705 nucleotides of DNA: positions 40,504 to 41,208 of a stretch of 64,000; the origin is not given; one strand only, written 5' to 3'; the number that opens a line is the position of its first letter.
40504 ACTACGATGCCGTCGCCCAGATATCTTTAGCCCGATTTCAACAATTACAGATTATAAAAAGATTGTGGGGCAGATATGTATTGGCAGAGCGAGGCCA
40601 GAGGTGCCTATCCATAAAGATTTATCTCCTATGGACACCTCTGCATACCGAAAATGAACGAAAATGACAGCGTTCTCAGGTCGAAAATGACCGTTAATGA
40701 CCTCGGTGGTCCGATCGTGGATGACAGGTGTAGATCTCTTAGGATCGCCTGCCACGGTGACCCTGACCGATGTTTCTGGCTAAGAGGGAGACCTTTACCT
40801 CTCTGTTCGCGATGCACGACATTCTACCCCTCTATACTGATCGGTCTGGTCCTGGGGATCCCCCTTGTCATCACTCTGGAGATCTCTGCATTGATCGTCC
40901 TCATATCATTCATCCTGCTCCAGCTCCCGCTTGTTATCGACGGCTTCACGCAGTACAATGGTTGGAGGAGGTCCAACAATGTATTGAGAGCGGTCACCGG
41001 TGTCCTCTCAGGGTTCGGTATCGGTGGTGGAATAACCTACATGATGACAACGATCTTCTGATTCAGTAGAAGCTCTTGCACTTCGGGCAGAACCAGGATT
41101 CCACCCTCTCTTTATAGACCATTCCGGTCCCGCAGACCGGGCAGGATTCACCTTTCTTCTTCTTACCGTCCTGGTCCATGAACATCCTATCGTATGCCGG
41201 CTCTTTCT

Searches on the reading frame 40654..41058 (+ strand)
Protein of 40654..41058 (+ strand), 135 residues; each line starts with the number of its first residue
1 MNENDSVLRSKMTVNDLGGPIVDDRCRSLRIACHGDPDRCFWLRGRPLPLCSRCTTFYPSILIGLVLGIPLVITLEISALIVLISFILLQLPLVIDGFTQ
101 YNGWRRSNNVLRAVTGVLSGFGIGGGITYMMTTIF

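Call 10: search_protein_families(library=pfam, proteins=[window:40654-41058:+], max_evalue=0.01)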
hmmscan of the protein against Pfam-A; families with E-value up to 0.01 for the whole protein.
window:40654-41058:+ (135 aa): 1 family
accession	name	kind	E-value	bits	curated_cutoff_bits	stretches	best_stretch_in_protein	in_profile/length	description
PF09858.14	DUF2085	-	2.8e-25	89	25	1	33-123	1-87/90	Predicted membrane protein (DUF2085)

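Call 13: find_encoding_contigs(protein=window:40654-41058:+, flank=6000, max_places=10)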
Protein window:40654-41058:+ (135 aa): 1 contig read that carries it; 1 place shown.
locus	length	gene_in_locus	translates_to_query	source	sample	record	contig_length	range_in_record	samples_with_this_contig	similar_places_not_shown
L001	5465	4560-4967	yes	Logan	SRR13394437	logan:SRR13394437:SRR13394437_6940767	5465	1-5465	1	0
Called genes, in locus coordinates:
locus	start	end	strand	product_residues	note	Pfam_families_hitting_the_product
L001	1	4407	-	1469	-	?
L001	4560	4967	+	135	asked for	PF09858:DUF2085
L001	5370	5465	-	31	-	?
